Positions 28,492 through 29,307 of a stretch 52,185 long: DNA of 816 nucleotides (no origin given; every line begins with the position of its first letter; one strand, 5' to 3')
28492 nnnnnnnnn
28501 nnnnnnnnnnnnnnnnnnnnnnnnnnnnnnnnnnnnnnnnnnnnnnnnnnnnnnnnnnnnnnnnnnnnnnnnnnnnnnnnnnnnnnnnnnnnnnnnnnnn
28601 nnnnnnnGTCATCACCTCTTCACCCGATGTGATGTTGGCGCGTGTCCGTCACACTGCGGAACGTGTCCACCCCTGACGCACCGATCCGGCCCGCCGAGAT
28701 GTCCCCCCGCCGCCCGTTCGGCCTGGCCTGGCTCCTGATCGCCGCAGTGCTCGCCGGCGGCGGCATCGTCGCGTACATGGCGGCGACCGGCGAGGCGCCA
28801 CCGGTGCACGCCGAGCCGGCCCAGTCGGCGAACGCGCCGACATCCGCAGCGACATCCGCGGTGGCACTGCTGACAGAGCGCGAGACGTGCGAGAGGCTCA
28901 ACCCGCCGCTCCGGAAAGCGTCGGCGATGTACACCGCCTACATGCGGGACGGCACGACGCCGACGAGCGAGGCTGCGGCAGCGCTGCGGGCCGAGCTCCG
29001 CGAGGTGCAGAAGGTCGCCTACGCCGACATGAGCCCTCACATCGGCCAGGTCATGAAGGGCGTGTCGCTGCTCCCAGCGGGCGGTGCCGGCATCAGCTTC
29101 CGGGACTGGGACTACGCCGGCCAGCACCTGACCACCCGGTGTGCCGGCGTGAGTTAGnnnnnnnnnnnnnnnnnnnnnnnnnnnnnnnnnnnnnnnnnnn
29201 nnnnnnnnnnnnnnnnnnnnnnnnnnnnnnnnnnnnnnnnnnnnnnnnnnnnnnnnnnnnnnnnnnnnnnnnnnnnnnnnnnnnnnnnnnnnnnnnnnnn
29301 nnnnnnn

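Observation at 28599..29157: Opposite-strand secreted/membrane-protein gene between tape measure and tail-tip gene, with a mirror-image start region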

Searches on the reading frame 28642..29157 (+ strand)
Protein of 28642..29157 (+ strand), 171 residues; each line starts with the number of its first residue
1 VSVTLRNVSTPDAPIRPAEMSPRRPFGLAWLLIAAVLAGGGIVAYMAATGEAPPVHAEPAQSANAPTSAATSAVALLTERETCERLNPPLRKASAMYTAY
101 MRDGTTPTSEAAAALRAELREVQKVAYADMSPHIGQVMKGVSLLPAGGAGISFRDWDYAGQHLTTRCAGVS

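Call 10: search_protein_families(library=phrogs, proteins=[window:28642-29157:+], max_evalue=0.01)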
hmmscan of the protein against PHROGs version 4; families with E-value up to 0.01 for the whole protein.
window:28642-29157:+ (171 aa): 0 families

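Call 11: search_protein_families(library=pfam, proteins=[window:28642-29157:+], max_evalue=0.01)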
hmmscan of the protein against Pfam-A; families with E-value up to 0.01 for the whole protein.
window:28642-29157:+ (171 aa): 0 families

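Call 12: search_dna_similar(query=window:28642-29157:+, collection=phages, mode=protein, max_evalue=0.01, max_rows=30)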
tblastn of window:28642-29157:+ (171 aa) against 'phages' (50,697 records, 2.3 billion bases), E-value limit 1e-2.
No match.

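Call 14: find_homologous_proteins(query=window:28642-29157:+, max_evalue=0.001)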
Query window:28642-29157:+ (171 aa): 6 proteins with E <= 0.001 among 4150 candidates.
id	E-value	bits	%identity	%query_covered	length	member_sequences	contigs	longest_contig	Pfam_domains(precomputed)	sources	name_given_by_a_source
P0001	3.8e-92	325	100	89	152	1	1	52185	-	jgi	jgi:hypothetical protein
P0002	2.9e-61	224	70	94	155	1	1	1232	-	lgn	-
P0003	9.2e-59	216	65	99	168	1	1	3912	-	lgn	-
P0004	1.2e-46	177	75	64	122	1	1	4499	-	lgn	-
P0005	1.1e-42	164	72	62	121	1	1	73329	-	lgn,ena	-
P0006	1.0e-40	157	52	95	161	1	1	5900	-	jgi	jgi:hypothetical protein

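Call 18: find_encoding_contigs(protein=P0005, flank=10000, max_places=3)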
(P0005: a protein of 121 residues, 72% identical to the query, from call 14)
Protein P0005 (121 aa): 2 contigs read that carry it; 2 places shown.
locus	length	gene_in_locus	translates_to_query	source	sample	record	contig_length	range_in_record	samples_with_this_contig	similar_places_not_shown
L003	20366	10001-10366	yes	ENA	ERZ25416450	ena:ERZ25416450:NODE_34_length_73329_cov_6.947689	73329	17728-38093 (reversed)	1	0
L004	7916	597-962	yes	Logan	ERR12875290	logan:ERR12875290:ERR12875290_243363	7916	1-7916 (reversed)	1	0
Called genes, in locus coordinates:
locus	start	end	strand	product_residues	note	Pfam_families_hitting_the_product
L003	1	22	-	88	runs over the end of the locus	PF00392:GntR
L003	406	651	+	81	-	-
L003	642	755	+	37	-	-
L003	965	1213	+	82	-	-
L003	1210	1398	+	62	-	PF12728:HTH_17 (weak)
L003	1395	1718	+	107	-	-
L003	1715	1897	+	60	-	-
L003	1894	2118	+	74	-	-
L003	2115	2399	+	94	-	-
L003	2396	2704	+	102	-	-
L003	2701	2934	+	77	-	-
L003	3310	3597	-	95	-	-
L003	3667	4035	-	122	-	-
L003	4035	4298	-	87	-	-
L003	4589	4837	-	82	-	-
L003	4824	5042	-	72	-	-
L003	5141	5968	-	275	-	PF01510:Amidase_2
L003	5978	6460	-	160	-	-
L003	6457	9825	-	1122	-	-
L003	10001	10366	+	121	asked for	-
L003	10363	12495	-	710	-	-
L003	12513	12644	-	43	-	-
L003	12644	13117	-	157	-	-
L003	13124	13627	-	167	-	-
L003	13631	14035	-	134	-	-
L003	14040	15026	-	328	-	PF13524:Glyco_trans_1_2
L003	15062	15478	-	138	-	-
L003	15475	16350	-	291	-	-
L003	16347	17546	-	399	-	-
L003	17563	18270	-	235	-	-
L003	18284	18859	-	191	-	PF13641:Glyco_tranf_2_3 (faint), PF00535:Glycos_transf_2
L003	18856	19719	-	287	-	PF01370:Epimerase, PF04321:RmlD_sub_bind, PF13460:NAD_binding_10 (weak), PF16363:GDP_Man_Dehyd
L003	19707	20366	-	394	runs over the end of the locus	PF08421:Methyltransf_13, PF13489:Methyltransf_23, PF08241:Methyltransf_11 (weak), PF08242:Methyltransf_12, PF13649:Methyltransf_25 (faint), PF08484:Methyltransf_14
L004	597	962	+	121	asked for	-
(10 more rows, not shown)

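Call 19: find_encoding_contigs(protein=P0006, flank=10000, max_places=3)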
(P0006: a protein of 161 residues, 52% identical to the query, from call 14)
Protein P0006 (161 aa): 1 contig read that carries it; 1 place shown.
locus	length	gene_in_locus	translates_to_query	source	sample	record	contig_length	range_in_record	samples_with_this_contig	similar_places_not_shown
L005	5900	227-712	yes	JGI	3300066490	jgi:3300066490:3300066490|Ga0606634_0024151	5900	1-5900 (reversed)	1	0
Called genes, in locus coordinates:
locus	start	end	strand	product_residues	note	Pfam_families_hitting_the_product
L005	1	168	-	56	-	?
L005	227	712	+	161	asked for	-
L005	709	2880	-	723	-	-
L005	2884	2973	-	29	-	-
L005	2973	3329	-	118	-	-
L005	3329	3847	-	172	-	-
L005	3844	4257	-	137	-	-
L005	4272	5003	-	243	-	-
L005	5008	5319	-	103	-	-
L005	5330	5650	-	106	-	-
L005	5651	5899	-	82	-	?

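Call 20: find_encoding_contigs(protein=P0003, flank=10000, max_places=3)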
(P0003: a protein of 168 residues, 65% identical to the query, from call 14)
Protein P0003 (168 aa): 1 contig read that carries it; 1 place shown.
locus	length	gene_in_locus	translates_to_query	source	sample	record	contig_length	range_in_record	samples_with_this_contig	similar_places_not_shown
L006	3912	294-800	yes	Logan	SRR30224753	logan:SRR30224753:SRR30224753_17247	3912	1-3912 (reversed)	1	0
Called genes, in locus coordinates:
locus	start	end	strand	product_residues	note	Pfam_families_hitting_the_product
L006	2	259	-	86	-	?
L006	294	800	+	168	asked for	-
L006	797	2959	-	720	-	-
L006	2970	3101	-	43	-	-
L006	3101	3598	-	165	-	-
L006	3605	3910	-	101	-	?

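Call 21: find_encoding_contigs(protein=P0004, flank=10000, max_places=3)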
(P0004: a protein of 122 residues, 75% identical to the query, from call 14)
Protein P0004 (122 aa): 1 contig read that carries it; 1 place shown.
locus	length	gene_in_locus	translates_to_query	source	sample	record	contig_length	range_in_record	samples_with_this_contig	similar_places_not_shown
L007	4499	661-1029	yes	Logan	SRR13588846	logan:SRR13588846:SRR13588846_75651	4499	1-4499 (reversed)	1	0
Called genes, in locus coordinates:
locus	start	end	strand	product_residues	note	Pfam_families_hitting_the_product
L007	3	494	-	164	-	?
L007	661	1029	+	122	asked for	-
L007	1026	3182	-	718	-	-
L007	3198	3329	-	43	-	-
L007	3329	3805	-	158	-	-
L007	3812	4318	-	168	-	-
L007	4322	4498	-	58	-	?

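Call 22: find_encoding_contigs(protein=P0002, flank=10000, max_places=3)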
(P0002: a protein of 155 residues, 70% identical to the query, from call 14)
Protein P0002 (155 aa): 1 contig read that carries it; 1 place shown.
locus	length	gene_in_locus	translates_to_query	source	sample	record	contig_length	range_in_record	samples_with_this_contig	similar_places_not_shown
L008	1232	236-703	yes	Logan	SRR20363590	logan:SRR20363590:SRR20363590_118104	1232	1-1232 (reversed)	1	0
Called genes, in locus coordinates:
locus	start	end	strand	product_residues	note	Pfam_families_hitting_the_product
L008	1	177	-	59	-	?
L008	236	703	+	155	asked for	-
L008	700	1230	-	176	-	?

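Call 37: search_protein_representatives(alignment_id=A1)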
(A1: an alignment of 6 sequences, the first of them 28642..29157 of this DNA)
Query: 6 sequences, 162 profile positions. Proteins with E-value up to 0.001 (for the whole library): 18; up to 1e-10: 3; up to 1e-30: 1. The best 18 are listed.
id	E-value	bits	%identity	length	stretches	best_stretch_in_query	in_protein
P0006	1.5e-79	281.8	-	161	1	3-162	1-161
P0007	1.1e-14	70.9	-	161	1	4-135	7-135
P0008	3.3e-14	69.4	-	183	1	9-139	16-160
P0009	2.5e-08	50.2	-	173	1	19-158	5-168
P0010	1.4e-07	47.8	-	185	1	20-158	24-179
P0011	1.0e-06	45.0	-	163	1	23-159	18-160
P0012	1.0e-06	45.0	-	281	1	26-159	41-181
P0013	6.5e-06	42.4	-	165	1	28-140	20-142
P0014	8.1e-06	42.1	-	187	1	17-158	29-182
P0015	9.1e-06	41.9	-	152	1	23-158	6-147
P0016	2.9e-05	40.3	-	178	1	21-135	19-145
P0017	3.1e-05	40.2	-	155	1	22-159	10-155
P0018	6.0e-05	39.3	-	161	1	30-159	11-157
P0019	6.3e-05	39.2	-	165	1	20-132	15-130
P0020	9.7e-05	38.6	-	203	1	19-159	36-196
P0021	2.2e-04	37.4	-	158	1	19-159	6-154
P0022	4.4e-04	36.4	-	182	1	19-135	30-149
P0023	8.0e-04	35.6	-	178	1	10-124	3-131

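Call 40: find_homologous_proteins(query=A4, max_evalue=0.001)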
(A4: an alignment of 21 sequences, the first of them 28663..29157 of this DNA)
Query A4 (21 sequences) (164 aa, profile of the alignment): 8 proteins with E <= 0.001 among 8000 candidates.
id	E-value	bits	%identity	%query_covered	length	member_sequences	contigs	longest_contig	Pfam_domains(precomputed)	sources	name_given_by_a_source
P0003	4.3e-47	178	64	99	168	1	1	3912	-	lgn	-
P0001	4.5e-45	171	100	93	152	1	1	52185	-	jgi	jgi:hypothetical protein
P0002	1.1e-44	170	70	98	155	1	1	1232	-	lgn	-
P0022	4.9e-44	168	23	50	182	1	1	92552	-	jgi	jgi:hypothetical protein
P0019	5.5e-42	161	31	76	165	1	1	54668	-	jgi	jgi:hypothetical protein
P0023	1.5e-35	140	-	-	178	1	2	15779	-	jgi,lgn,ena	-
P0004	4.1e-35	139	75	66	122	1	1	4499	-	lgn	-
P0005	7.2e-32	128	72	65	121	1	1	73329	-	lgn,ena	-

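Call 41: find_encoding_contigs(protein=P0022, flank=8000, max_places=2)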
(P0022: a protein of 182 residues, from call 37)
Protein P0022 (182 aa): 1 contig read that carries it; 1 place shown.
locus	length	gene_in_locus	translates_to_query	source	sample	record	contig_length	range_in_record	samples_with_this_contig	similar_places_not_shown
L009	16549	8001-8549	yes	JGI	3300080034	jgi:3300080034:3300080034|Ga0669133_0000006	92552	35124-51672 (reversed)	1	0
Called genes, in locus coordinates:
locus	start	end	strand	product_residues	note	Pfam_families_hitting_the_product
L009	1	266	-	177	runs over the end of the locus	-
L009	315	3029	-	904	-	-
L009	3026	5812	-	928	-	PF10145:PhageMin_Tail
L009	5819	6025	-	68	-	-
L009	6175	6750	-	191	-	-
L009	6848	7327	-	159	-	PF25595:Phage_TTP_16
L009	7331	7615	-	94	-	-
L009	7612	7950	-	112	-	-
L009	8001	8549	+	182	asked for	-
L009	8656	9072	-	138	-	-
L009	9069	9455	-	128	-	-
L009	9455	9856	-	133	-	PF19586:DUF6093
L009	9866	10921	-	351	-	-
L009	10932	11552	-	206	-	-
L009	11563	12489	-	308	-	-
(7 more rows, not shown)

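Call 42: find_encoding_contigs(protein=P0019, flank=8000, max_places=2)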
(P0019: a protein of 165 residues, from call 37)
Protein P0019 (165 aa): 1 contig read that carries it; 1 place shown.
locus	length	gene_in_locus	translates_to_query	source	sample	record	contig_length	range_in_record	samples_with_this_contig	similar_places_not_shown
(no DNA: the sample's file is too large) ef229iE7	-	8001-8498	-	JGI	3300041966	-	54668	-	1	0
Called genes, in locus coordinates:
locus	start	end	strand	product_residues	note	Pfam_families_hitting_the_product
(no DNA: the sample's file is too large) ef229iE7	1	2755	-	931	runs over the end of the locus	-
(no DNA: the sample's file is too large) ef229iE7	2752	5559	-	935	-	PF10145:PhageMin_Tail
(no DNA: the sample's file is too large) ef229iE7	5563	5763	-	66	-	-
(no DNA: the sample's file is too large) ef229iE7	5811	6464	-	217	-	-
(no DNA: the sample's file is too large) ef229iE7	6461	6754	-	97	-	-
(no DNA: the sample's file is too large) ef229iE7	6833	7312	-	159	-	PF25595:Phage_TTP_16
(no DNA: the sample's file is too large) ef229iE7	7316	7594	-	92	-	-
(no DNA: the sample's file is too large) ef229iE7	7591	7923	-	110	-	-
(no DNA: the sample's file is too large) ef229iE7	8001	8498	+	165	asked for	-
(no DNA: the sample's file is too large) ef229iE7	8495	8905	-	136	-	-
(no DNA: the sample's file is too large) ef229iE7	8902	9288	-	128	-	-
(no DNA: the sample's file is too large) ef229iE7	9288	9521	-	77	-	-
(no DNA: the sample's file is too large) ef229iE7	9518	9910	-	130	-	PF19586:DUF6093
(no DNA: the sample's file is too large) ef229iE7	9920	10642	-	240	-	-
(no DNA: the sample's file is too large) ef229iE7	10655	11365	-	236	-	-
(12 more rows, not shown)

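Call 43: find_encoding_contigs(protein=P0023, flank=8000, max_places=2)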
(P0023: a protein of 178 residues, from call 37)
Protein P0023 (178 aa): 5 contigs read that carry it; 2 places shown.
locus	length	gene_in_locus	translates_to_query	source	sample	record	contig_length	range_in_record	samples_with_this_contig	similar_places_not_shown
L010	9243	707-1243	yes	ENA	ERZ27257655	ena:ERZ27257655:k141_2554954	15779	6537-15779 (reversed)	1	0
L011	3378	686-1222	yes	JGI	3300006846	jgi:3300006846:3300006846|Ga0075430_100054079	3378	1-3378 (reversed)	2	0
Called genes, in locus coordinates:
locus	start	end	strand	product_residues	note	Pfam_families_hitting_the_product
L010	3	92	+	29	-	?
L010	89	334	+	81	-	-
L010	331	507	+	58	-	-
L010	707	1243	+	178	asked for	-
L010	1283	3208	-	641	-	-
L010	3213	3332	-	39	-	-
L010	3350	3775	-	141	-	-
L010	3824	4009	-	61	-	-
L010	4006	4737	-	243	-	PF04586:Peptidase_S78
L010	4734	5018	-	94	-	-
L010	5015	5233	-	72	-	-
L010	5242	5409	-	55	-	-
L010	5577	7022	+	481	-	PF03354:TerL_ATPase, PF20441:TerL_nuclease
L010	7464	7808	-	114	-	PF01844:HNH (weak)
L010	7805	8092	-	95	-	-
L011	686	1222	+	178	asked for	-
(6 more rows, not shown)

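Call 44: search_protein_families(library=pfam, alignment_id=A4, max_evalue=0.01)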
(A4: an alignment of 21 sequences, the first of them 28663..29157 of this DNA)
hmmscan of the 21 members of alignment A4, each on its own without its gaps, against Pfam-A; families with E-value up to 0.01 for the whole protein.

A. member 1, window:28663-29157:+ (164 aa): 0 families

B. families by the number of members that match (of 21 scanned): 3 families
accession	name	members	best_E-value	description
PF10814.13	CwsA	2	0.00072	Cell wall synthesis protein CwsA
PF24430.1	DUF7553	1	0.0049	Family of unknown function (DUF7553)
PF13985.11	YbgS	1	0.0052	YbgS-like protein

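Call 45: search_protein_families(library=phrogs, alignment_id=A4, max_evalue=0.01)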
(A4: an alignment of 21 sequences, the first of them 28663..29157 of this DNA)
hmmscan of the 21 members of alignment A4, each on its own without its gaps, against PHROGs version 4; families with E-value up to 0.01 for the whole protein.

A. member 1, window:28663-29157:+ (164 aa): 0 families

B. families by the number of members that match (of 21 scanned): 4 families
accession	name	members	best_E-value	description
phrog_17706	-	1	4.1e-08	membrane protein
phrog_14498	-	1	7.4e-05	-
phrog_1948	-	1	0.00049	-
phrog_29286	-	1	0.008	-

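Call 46: search_dna_similar(query=P0021, collection=phages, mode=protein, max_evalue=0.1, max_rows=20)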
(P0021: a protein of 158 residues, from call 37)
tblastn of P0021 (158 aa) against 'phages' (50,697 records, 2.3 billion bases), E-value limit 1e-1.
No match.

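Call 47: search_protein_families(library=phrogs, proteins=[P0007, P0008, P0009, P0010, P0012, P0013, P0014, P0018, P0020, P0023], max_evalue=0.01)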
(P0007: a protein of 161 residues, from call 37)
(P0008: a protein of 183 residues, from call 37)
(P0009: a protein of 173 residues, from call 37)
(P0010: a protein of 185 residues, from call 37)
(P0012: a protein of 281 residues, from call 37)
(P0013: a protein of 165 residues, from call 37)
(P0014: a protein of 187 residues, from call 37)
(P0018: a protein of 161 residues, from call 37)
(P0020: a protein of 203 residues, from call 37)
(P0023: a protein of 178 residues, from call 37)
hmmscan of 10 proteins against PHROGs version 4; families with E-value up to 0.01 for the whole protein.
P0007 (161 aa): 0 families

P0008 (183 aa): 0 families

P0009 (173 aa): 0 families

P0010 (185 aa): 0 families

P0012 (281 aa): 4 families
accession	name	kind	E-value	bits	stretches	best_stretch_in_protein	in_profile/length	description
phrog_17706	-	moron, auxiliary metabolic gene and host takeover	4.1e-08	34.4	1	201-280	36-118/121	membrane protein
phrog_14498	-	unknown function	7.4e-05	24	1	187-270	9-92/103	-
phrog_1948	-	unknown function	0.00049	21.2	1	187-255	43-113/151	-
phrog_29286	-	unknown function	0.008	17.7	0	217-257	9-49/85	-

P0013 (165 aa): 0 families

P0014 (187 aa): 0 families

P0018 (161 aa): 0 families

P0020 (203 aa): 0 families

P0023 (178 aa): 0 families

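Call 51: find_encoding_contigs(protein=P0007, flank=6000, max_places=2)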
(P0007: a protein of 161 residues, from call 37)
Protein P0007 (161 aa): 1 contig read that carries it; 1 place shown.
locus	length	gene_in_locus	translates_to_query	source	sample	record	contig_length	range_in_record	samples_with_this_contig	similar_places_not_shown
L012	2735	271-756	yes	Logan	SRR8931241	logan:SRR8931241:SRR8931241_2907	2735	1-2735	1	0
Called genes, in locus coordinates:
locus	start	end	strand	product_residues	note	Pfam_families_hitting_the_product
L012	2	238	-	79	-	?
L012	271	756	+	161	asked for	-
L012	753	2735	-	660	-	?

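Call 52: predict_structure(alignment_id=A4)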
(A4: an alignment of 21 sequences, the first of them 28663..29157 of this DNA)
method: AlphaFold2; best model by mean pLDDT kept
length: 164 residues; sequences in the alignment: 21
mean_pLDDT: 81.8   pTM: 0.60
mean pLDDT of the five models: 81.8, 81.6, 80.4, 80.1, 79.7
residues with pLDDT >= 90: 96; 70-90: 11; 50-70: 54; < 50: 3
segments of 3 or more residues with pLDDT < 50: none
pLDDT, mean of each block of 10 residues (from residue 1): 57 55 72 60 54 58 72 98 98 98 98 98 98 98 96 97 91
secondary structure, 60 per line:
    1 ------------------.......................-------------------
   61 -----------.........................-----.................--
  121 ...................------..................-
elements in order: H19-41 H72-96 H102-118 H121-139 H146-163

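Call 56: fold_search(model_id=the predicted structure, library=pdb)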
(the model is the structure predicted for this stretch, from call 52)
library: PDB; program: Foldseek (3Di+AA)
matches with E <= 10: 238; with E <= 0.001: 0
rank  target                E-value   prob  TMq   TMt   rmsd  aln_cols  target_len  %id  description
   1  3u3b_B                6.0e-01  0.89  0.38  0.55   3.8        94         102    7  Crystal Structure of Computationally Redesigned Four-Helix Bundle (released 2012-06-13)
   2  1qq3                  6.7e-01  0.38  0.28  0.38   5.5       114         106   16  THE SOLUTION STRUCTURE OF THE HEME BINDING VARIANT ARG98CYS OF OXIDIZED ESCHERICHIA COLI CYTOCHROME B562 (released 2000-05-24)
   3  6iuh_A                6.7e-01  0.38  0.29  0.36   6.4       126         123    9  Crystal structure of GIT1 PBD domain in complex with Liprin-alpha2 (released 2019-02-20)
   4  9k8h_A                7.9e-01  0.94  0.41  0.68   2.9        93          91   11  Cryo-EM structure of C2 symmetric interface of designed zinc-induced tetrahedron Cage-t32-Zn1-HEHE-35 (released 2025-10-29)
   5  3u3b_A                7.9e-01  0.87  0.40  0.57   3.9        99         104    7  Crystal Structure of Computationally Redesigned Four-Helix Bundle (released 2012-06-13)
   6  7t2y_A                8.4e-01  0.82  0.38  0.53   3.9        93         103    9  X-ray structure of a designed cold unfolding four helix bundle (released 2022-03-02)
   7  5tud_D                8.4e-01  0.54  0.30  0.16   5.9        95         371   12  Structural Insights into the Extracellular Recognition of the Human Serotonin 2B Receptor by an Antibody (released 2017-07-26)
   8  6drz                  8.4e-01  0.35  0.29  0.15   5.7        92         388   15  Structural Determinants of Activation and Biased Agonism at the 5-HT2B Receptor (released 2018-08-29)
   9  1a7e                  9.9e-01  0.21  0.27  0.32   7.9       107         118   15  HYDROXOMET MYOHEMERYTHRIN FROM THEMISTE ZOSTERICOLA (released 1998-10-14)
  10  7t03_MODEL_1_A        1.0e+00  0.80  0.39  0.55   3.8        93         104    9  NMR structure of a designed cold unfolding four helix bundle (released 2022-03-02)
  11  2j9b_A                1.0e+00  0.35  0.28  0.35   7.1       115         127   13  THE CRYSTAL STRUCTURE OF CYTOCHROME C' FROM RUBRIVIVAX GELATINOSUS AT 1.5 A RESOLUTION AND PH 6.3 (released 2007-12-04)
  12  6a3l_A                1.3e+00  0.33  0.29  0.35   6.5       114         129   11  Crystal structure of cytochrome c' from Shewanella violacea DSS12 (released 2019-06-12)
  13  6iuh_B                1.3e+00  0.23  0.29  0.36   6.5       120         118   10  Crystal structure of GIT1 PBD domain in complex with Liprin-alpha2 (released 2019-02-20)
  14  7f9o_b                1.4e+00  0.66  0.40  0.49   4.2       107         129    7  PSI-NDH supercomplex of Barley (released 2021-12-22)
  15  8xr6_Q                1.5e+00  0.16  0.27  0.30  13.4       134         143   12  Cryo-EM structure of cryptophyte photosystem II (released 2024-06-19)
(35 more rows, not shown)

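Call 57: fold_search(model_id=the predicted structure, library=viral)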
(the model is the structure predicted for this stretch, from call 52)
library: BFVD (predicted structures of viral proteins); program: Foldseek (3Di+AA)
matches with E <= 10: 293; with E <= 0.001: 0
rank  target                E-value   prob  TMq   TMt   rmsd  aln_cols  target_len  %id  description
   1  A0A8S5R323            8.2e-02  0.60  0.27  0.22  12.2       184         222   14  Zinc-ribbon containing domain protein [Myoviridae sp. ctxi06]
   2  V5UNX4                1.5e-01  0.44  0.27  0.25  17.2       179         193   14  (no name in the UniProt tables at hand)
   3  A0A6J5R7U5            1.7e-01  0.80  0.34  0.32  16.1       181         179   13  Uncharacterized protein [uncultured Caudovirales phage]
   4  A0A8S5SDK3            1.8e-01  0.94  0.36  0.49   4.7        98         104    9  Uncharacterized protein [Siphoviridae sp. ctnpt50]
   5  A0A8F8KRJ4            3.8e-01  0.28  0.26  0.07  18.1       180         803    9  Ubiquitin-like domain-containing protein [Clandestinovirus]
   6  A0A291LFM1            4.2e-01  0.85  0.33  0.52   6.0        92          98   17  Uncharacterized protein [Aeromonas phage AS-yj]
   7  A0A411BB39            4.7e-01  0.72  0.32  0.28   6.7        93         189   14  (no name in the UniProt tables at hand)
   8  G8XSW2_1              4.7e-01  0.38  0.33  0.07  28.1       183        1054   12  Large tegument protein [Saimiriine betaherpesvirus 4]
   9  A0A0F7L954            5.0e-01  0.66  0.30  0.40  10.5       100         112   14  Uncharacterized protein [uncultured marine virus]
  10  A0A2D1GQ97            5.9e-01  0.30  0.29  0.27  15.1       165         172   11  (no name in the UniProt tables at hand)
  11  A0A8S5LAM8            6.2e-01  0.84  0.38  0.44   3.8        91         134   14  Uncharacterized protein [Siphoviridae sp. ctv2R2]
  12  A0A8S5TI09            6.2e-01  0.75  0.37  0.55   4.5       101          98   14  Uncharacterized protein [Siphoviridae sp. ctuBK6]
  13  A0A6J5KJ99            6.2e-01  0.75  0.30  0.38  15.0       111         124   13  Uncharacterized protein [uncultured Caudovirales phage]
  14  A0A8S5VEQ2            6.6e-01  0.44  0.30  0.40   6.2       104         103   13  Uncharacterized protein [Siphoviridae sp. ctSXZ3]
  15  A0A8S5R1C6            7.8e-01  0.13  0.21  0.15  25.1       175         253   17  Uncharacterized protein [Siphoviridae sp. ctj7g1]
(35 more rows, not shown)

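Call 60: find_related_loci(query=A1, collection=genome_contigs, flank=8000)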
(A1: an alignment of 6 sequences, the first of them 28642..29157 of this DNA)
Query A1 (171 aa) in genome_contigs; peptide patterns used: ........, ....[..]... (x = any residue, [..] = any of these).
136 stretches matched a pattern, but none encodes a relative of the query by tblastn (E <= 1e-3).
